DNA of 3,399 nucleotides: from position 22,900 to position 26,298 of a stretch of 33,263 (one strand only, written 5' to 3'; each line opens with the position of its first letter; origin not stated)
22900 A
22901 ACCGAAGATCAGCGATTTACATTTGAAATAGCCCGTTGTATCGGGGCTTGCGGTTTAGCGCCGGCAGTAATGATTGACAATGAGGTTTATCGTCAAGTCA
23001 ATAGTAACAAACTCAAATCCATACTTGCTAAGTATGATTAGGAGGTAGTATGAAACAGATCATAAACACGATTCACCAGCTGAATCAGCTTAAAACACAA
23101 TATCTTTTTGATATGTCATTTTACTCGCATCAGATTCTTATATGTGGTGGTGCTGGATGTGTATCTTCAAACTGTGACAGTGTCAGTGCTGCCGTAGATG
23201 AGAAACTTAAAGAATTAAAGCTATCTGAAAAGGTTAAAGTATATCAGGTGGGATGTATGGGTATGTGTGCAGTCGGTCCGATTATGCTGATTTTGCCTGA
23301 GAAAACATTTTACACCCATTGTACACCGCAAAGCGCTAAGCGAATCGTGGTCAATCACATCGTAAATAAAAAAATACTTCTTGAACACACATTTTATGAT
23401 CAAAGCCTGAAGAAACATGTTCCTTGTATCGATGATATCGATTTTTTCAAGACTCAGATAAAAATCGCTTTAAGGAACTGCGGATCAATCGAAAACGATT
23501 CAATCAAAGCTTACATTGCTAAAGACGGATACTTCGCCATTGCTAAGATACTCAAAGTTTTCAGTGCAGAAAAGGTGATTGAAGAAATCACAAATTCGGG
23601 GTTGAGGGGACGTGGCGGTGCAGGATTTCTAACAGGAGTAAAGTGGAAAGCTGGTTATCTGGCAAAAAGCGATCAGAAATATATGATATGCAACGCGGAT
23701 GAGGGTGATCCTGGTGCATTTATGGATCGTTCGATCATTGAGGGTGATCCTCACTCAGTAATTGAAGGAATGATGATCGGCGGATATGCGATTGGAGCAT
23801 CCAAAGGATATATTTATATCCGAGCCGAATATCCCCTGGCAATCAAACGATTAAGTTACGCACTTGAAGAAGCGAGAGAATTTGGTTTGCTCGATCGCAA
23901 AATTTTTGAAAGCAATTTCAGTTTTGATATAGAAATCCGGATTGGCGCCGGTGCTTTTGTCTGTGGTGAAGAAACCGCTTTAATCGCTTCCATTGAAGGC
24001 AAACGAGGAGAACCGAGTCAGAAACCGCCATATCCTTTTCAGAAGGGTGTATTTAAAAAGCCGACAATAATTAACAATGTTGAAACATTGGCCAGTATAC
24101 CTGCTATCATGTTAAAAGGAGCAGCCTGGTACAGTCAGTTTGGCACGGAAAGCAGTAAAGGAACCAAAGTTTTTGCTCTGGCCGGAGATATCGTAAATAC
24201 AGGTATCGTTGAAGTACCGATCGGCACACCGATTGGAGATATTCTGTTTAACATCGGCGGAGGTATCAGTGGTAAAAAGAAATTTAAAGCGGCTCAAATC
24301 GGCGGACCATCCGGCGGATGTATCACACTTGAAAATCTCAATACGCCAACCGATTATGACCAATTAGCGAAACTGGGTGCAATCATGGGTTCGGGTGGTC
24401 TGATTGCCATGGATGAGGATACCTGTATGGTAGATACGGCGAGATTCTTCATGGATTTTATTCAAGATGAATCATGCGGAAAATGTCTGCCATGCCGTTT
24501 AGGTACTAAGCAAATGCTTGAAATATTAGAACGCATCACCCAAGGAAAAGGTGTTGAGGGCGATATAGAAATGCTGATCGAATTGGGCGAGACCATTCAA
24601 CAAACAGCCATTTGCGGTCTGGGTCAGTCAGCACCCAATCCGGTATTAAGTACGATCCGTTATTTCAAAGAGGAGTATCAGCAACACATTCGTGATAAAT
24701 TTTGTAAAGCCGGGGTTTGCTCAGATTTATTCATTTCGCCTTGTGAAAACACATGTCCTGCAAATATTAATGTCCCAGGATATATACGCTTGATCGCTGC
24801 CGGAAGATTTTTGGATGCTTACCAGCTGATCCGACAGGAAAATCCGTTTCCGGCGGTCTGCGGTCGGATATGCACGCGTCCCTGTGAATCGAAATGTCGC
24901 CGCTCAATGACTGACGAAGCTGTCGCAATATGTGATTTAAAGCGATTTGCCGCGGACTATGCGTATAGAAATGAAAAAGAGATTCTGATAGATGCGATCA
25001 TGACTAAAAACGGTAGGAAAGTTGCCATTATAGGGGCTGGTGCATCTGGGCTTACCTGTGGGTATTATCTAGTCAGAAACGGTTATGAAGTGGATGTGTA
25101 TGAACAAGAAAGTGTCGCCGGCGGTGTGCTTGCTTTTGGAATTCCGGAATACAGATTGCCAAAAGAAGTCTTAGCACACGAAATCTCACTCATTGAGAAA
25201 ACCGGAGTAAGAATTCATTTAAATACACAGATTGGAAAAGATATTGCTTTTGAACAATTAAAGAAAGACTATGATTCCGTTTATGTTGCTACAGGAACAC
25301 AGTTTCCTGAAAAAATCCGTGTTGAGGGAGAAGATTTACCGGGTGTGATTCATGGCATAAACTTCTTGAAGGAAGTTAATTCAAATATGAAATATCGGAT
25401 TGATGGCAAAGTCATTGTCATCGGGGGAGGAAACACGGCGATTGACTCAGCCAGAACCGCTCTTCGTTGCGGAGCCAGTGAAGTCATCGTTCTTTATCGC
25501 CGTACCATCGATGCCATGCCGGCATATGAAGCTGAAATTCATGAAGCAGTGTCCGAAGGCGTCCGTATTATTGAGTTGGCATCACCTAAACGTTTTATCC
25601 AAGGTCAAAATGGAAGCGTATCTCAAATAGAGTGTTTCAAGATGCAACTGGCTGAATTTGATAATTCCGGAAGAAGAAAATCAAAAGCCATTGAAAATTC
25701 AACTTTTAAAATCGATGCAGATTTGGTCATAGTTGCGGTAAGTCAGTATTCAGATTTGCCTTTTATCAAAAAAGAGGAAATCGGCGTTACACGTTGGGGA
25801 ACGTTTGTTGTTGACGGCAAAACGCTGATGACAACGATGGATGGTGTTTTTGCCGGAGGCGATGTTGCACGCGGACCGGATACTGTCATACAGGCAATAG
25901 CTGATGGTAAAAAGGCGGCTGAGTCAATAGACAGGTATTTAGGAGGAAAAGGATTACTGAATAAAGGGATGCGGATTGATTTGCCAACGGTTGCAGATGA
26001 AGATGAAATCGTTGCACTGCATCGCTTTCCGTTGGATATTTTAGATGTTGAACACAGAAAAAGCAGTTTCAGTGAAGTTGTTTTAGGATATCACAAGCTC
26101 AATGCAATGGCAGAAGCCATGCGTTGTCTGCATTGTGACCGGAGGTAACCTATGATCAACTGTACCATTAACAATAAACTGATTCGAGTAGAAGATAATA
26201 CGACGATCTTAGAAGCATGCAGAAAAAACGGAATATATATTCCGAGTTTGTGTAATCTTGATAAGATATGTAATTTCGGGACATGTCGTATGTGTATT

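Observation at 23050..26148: NuoF-like hydrogenase subunit fused to a full GltD/NfnB-like FAD/NAD(P)H module in a hydC-hydB-hydA operon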

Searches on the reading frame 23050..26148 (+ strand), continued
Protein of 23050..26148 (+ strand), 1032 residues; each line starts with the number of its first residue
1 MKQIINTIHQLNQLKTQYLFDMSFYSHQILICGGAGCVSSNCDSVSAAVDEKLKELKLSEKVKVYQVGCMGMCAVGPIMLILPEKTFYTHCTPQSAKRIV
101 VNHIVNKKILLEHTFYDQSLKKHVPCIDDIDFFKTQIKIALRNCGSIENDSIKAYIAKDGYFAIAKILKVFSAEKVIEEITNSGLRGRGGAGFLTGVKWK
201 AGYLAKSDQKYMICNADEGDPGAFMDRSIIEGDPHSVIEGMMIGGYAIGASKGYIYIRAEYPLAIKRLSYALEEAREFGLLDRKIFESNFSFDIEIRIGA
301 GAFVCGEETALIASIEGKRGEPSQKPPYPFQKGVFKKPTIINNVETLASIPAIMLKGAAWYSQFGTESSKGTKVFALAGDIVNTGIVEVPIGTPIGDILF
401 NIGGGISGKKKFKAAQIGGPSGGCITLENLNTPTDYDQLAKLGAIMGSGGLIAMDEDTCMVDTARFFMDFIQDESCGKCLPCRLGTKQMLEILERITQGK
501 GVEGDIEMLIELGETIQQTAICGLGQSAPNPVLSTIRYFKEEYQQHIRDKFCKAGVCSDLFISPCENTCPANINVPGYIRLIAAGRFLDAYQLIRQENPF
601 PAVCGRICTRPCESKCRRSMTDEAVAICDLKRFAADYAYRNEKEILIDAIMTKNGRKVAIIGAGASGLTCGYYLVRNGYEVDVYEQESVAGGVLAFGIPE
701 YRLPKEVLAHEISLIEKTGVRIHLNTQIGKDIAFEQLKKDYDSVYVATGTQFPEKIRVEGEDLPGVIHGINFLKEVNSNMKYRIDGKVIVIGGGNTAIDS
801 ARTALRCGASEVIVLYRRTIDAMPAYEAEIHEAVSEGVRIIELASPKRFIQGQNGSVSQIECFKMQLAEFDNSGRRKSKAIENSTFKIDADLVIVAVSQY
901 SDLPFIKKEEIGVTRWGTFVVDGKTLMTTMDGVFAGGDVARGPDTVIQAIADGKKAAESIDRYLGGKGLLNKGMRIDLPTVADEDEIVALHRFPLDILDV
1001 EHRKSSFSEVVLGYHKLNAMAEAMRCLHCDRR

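Call 71: predict_structure(alignment_id=A1)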
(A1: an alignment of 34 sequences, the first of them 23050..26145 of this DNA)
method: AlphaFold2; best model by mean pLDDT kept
length: 1032 residues; sequences in the alignment: 34
mean_pLDDT: 59.7   pTM: 0.46
mean pLDDT of the five models: 59.7, 57.6, 57.4, 54.7, 52.4
residues with pLDDT >= 90: 143; 70-90: 247; 50-70: 189; < 50: 453
segments of 3 or more residues with pLDDT < 50: 37-39, 132-143, 189-192, 218-222, 300-304, 315-328, 364-463, 465-467, 469-479, 520-531, 550-655, 687-708, 747-757, 871-876, 898-998, 1005-1032
pLDDT, mean of each block of 10 residues (from residue 1): 79 92 89 60 86 92 82 66 87 92 92 73 74 46 63 90 93 93 65 71 85 70 63 89 94 80 84 93 89 81 50 45 37 68 82 85 47 37 38 46 39 41 33 40 35 43 47 42 61 61 74 64 42 54 52 29 25 36 40 43 30 27 31 40 34 52 54 61 53 26 44 66 61 66 51 44 76 64 83 76 88 87 67 89 87 88 77 51 86 68 35 33 35 29 31 37 39 34 39 48 47 41 34 28
secondary structure, 60 per line:
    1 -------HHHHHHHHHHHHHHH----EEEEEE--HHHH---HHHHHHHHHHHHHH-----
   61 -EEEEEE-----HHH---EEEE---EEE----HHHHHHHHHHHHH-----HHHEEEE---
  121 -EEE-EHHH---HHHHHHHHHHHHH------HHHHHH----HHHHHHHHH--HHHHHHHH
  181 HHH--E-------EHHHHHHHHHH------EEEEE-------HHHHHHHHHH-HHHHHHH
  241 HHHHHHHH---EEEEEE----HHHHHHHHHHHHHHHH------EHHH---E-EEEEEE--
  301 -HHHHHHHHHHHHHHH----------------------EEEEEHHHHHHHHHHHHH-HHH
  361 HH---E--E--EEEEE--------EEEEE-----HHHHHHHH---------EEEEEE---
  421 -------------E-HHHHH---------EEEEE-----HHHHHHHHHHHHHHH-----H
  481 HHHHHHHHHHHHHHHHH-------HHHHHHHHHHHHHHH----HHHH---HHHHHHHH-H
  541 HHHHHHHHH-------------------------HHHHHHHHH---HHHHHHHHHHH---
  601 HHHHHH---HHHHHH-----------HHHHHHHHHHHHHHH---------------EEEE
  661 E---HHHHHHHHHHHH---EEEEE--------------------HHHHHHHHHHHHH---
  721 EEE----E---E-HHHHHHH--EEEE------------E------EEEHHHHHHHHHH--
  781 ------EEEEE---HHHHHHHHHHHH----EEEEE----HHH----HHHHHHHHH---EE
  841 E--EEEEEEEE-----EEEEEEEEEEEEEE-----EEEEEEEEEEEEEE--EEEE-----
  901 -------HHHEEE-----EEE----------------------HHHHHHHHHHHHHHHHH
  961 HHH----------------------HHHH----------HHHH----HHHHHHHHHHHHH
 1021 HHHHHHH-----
elements in order (helices of 4 or more, strands of 3 or more residues): H8-22 E27-32 H35-38 H42-55 E62-67 E79-82 E86-88 H93-105 E114-117 E122-124 H133-145 H152-157 H162-170 H173-183 H195-204 E211-215 H223-232 H234-248 E252-257 H262-277 E293-298 H302-316 E339-343 H344-356 H358-362 E372-376 E385-389 H395-402 E412-417 H436-440 E450-454 H460-474 H480-497 H505-519 H524-527 H531-538 H540-549 H575-583 H587-597 H601-606 H610-615 H627-641 E657-661 H665-676 E680-684 H705-717 E721-723 H734-740 E743-746 E766-768 H769-778 E787-791 H795-806 E811-815 H827-835 E839-841 E844-851 E857-870 E876-889 E892-895 E911-913 E919-921 H944-963 H986-989 H1000-1003 H1008-1027

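Call 72: list_cluster_members(proteins=[P0117, P0098, P0112, P0039, P0050, P0056, P0013, P0015])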
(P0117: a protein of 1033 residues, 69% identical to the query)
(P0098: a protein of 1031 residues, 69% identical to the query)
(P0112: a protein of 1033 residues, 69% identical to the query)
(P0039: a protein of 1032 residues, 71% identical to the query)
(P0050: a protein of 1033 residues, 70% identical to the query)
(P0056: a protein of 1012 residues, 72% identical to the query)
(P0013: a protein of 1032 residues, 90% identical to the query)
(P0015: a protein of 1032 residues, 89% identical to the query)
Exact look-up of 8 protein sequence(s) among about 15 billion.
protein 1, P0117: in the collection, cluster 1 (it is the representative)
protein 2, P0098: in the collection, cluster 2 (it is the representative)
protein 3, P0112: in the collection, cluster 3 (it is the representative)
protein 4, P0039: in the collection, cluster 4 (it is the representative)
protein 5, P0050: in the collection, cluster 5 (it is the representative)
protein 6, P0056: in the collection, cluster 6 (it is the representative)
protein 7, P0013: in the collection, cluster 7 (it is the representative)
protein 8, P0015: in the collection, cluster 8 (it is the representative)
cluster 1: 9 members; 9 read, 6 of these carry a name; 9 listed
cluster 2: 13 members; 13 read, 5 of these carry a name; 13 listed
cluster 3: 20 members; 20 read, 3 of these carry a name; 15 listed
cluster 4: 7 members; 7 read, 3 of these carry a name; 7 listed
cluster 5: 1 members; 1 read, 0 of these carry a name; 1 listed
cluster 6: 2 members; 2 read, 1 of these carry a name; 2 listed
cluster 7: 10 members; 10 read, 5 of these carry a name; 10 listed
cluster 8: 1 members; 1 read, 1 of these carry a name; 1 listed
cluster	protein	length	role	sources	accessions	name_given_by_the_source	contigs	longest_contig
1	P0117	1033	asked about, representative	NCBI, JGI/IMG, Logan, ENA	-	-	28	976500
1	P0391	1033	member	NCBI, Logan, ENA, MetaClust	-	\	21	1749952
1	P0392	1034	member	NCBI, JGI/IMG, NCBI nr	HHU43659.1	MAG TPA: FAD-dependent oxidoreductase [Clostridiales bacterium] | NADH-quinone oxidoreductase subunit F | FAD-dependent oxidoreductase [Clostridiales bacterium]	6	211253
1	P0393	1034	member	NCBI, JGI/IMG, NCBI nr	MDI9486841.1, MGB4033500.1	MAG: NADH-ubiquinone oxidoreductase-F iron-sulfur binding region domain-containing ... | NADH-quinone oxidoreductase subunit F | NADH-ubiquinone oxidoreductase-F iron-sulfur binding region domain-containing protein ...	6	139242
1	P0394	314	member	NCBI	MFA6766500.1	MAG: NAD(P)H-dependent oxidoreductase subunit E, partial [Clostridia bacterium]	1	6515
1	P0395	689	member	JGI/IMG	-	NADH-quinone oxidoreductase subunit F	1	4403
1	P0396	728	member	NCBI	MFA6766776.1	MAG: NADH-ubiquinone oxidoreductase-F iron-sulfur binding region domain-containing ...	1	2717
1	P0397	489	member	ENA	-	-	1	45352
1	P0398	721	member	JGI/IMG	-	-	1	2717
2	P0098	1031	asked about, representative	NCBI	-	-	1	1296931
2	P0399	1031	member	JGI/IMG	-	NADH-quinone oxidoreductase subunit F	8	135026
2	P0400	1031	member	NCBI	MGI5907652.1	MAG: NADH-ubiquinone oxidoreductase-F iron-sulfur binding region domain-containing ...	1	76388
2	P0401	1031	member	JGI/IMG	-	NADH-quinone oxidoreductase subunit F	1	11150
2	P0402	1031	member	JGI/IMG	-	NADH-quinone oxidoreductase subunit F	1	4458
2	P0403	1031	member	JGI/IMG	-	NADH-quinone oxidoreductase subunit F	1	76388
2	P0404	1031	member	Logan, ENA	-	-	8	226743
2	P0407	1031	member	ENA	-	-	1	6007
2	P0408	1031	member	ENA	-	-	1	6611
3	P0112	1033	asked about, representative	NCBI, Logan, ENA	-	-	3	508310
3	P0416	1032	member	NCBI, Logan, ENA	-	-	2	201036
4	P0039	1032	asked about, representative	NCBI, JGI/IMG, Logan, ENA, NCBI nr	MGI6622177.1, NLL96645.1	MAG: FAD-dependent oxidoreductase [Clostridiaceae bacterium] | NADH-quinone oxidoreductase subunit F | FAD-dependent oxidoreductase [Clostridiaceae bacterium]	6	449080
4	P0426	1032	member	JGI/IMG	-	NADH-quinone oxidoreductase subunit F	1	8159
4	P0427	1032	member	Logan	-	-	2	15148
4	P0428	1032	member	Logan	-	-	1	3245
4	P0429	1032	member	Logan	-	-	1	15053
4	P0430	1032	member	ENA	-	-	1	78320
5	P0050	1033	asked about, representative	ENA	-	-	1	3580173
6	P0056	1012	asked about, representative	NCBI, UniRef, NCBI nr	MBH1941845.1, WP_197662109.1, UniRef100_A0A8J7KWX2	FAD-dependent oxidoreductase [Mobilitalea sibirica] | FAD-dependent oxidoreductase n=1 Tax=Mobilitalea sibirica TaxID=1462919 ... | NADH-ubiquinone oxidoreductase-F iron-sulfur binding region domain-containing protein ...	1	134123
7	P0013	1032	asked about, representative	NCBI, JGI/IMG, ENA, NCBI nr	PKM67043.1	MAG: hydrogenase [Firmicutes bacterium HGW-Firmicutes-19] | NADH-quinone oxidoreductase subunit F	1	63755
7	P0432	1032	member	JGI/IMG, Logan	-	NADH-quinone oxidoreductase subunit F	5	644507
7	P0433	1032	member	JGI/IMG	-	NADH-quinone oxidoreductase subunit F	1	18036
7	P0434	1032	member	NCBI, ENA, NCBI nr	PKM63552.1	MAG: hydrogenase [Firmicutes bacterium HGW-Firmicutes-20]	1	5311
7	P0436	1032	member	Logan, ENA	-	-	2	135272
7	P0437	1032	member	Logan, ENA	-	-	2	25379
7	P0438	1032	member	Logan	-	-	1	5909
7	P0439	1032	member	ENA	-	-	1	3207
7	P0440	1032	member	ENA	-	-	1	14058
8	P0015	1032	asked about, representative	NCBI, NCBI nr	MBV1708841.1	MAG: FAD-dependent oxidoreductase [Erysipelothrix sp.] | FAD-dependent oxidoreductase [Erysipelothrix sp.]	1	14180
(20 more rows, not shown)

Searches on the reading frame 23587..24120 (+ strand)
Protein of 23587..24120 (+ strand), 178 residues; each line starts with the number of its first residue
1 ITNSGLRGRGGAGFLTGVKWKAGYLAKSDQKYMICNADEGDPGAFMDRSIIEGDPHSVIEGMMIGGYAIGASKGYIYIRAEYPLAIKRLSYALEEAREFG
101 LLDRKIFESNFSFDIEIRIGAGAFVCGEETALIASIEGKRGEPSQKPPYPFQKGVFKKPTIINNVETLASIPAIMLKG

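Call 66: search_solved_structures(query=window:23587-24120:+, max_evalue=1e-20, show_alignments=4)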
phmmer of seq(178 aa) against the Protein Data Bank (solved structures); distinct sequences matched with E-value up to 1e-20: 61 (the best 60 are shown).
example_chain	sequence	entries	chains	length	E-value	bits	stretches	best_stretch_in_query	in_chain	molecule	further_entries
7q4w_B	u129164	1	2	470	2.5e-80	271.8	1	3-178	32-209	Iron hydrogenase HydB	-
7q4v_B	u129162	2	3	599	3.8e-80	271.2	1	3-178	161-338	Iron hydrogenase HydB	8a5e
9n5u_B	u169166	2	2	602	3.9e-79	267.9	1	1-176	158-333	NfnB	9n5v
7t2r_B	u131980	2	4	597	6e-76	257.5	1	3-178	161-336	NiFe hydrogenase subunit B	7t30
9bov_B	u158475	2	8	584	9.5e-76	256.9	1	3-177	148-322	NADH dehydrogenase (Quinone)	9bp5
8oh5_B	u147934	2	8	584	2.2e-73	249.2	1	4-178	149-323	NAD-reducing hydrogenase subunit HoxF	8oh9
7p5h_B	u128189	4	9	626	3.7e-73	248.5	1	3-176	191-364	Fe-hydrogenase, subunit beta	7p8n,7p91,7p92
8a6t_B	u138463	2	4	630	2e-70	239.6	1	3-178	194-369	Electron bifurcating hydrogenase subunit HydB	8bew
9mqx_B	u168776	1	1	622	1.4e-66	227.1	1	1-178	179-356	NADH:ubiquinone oxidoreductase, NADH-binding (51 kD) subunit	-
6q9c_B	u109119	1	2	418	5.2e-62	212.2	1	3-176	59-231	NADH-quinone oxidoreductase subunit F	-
7q5y_C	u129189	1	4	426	5.4e-62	212.1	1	3-176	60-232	NADH-quinone oxidoreductase subunit F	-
6hl2_B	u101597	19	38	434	5.7e-62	212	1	3-176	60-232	NADH-quinone oxidoreductase subunit F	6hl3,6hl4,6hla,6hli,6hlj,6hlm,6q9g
2fug_1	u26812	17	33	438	8.1e-62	211.5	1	3-178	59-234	NADH-quinone oxidoreductase chain 1 | NADH-QUINONE OXIDOREDUCTASE SUBUNIT 1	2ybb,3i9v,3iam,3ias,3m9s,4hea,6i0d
6q9k_B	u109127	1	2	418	1.3e-61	210.8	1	3-176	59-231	NADH-quinone oxidoreductase subunit F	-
6r7p_B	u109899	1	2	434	1.4e-61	210.7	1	3-176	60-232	NADH-quinone oxidoreductase subunit F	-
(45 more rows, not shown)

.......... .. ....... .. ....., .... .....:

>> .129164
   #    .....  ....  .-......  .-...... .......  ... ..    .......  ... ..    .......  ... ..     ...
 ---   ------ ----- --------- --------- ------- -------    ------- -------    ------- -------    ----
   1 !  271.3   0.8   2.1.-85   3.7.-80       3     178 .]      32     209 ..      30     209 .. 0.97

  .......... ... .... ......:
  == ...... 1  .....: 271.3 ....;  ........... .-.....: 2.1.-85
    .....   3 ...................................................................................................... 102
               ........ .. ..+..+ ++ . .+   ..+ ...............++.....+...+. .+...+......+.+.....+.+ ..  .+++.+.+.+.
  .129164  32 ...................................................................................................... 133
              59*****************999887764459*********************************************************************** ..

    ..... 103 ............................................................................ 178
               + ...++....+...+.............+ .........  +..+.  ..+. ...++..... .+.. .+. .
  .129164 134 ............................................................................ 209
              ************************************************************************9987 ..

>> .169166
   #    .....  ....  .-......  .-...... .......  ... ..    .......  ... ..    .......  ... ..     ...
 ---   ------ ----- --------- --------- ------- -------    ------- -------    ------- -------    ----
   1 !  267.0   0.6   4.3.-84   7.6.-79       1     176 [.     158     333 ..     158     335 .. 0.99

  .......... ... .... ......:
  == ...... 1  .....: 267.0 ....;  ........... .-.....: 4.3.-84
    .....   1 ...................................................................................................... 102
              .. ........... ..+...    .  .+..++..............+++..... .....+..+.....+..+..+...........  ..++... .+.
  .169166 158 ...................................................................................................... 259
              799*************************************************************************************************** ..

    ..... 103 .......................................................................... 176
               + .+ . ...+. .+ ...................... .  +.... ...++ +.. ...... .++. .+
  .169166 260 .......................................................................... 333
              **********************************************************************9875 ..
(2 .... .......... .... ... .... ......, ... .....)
